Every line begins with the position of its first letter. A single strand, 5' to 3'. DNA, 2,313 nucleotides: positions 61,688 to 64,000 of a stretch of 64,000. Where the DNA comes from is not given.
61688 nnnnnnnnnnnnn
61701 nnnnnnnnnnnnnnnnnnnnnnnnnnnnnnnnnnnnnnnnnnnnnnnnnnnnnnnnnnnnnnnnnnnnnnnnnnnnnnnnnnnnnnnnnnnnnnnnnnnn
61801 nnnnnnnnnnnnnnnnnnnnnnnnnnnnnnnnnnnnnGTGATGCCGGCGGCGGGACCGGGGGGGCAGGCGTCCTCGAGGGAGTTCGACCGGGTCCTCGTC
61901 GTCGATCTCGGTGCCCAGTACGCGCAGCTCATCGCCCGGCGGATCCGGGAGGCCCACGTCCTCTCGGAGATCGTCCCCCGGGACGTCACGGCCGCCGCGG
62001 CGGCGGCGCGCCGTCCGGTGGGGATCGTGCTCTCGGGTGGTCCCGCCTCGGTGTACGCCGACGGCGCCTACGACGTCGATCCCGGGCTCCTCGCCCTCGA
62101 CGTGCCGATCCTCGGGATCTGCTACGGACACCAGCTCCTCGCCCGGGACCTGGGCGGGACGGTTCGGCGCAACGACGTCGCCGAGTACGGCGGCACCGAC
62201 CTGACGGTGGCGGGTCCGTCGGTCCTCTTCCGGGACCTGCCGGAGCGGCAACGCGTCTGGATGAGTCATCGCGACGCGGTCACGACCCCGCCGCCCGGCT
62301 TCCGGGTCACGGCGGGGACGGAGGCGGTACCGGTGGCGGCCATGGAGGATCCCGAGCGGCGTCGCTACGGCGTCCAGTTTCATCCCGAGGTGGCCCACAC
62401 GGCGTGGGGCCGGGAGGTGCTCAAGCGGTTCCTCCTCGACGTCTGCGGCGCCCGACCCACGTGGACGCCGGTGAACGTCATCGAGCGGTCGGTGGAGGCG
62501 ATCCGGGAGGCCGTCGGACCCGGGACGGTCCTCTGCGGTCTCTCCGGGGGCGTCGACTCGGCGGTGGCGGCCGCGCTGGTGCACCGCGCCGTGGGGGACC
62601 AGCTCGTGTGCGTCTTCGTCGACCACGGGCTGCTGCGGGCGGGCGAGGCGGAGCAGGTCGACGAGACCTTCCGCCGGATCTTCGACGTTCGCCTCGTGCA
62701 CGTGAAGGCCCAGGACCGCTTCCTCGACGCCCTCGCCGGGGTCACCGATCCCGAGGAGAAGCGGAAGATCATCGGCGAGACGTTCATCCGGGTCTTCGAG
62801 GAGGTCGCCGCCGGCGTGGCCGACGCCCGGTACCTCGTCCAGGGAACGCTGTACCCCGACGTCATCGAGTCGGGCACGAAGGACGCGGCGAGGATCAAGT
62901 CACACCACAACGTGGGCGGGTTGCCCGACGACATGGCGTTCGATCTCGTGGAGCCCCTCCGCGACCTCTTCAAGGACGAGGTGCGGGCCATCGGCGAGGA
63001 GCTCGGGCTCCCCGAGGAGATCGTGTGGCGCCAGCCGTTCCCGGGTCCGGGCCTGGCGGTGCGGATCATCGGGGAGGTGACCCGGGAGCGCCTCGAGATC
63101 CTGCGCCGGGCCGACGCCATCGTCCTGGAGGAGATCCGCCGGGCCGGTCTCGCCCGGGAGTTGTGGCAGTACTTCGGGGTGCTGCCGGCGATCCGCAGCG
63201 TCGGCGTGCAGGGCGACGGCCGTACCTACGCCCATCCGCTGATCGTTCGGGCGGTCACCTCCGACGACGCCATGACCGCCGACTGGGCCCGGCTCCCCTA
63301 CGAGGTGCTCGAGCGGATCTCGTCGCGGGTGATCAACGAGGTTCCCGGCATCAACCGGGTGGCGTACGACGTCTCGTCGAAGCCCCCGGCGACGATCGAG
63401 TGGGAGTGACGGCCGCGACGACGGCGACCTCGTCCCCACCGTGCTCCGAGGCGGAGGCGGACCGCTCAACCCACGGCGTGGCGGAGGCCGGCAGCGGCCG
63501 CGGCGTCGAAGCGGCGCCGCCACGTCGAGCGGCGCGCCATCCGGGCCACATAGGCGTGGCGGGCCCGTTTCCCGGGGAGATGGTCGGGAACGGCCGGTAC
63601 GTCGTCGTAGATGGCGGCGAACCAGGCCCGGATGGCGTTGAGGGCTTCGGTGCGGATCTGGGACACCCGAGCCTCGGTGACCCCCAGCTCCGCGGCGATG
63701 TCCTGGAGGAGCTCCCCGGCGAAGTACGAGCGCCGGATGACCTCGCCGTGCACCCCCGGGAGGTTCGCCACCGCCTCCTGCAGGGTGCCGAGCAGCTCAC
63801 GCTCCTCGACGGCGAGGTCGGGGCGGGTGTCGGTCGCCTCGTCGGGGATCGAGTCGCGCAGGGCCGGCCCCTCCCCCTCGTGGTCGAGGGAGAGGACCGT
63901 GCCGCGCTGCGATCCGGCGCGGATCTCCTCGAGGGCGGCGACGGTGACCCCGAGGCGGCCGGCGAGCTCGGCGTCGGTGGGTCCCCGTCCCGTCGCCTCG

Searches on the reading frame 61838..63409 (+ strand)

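Call 61: search_protein_families(library=pfam, max_evalue=0.00001, proteins=[window:61838-63409:+])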
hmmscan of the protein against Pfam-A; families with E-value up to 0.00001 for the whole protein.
window:61838-63409:+ (523 aa): 4 families
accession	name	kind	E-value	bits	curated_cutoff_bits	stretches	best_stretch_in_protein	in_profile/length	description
PF00958.27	GMP_synt_C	-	9.3e-43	144.6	27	1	431-522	1-92/92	GMP synthase C terminal domain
PF00117.34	GATase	-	8.7e-41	140.1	22.8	1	20-201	1-189/190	Glutamine amidotransferase class-I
PF07722.19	Peptidase_C26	-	1.1e-10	42.2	20.5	1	85-184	102-219/219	Peptidase C26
PF02540.23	NAD_synthase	-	1.3e-09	38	21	0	224-257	14-47/242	NAD synthase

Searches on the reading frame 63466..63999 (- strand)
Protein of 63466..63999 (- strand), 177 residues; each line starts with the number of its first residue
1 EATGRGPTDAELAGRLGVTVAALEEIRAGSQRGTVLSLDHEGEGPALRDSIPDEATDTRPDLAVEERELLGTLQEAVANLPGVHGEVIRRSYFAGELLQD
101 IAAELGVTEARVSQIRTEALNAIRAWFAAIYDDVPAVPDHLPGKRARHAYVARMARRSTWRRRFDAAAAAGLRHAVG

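Call 61: search_protein_families(library=pfam, max_evalue=0.00001, proteins=[window:63466-63999:-])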
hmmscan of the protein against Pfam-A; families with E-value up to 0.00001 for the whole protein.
window:63466-63999:- (177 aa): 2 families
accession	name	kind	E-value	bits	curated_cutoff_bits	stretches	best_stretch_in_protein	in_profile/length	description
PF04545.22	Sigma70_r4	-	3.8e-09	36.4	24.1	1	78-124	3-49/50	Sigma-70, region 4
PF04539.22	Sigma70_r3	-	1.5e-08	35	25.3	1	3-57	17-72/78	Sigma-70 region 3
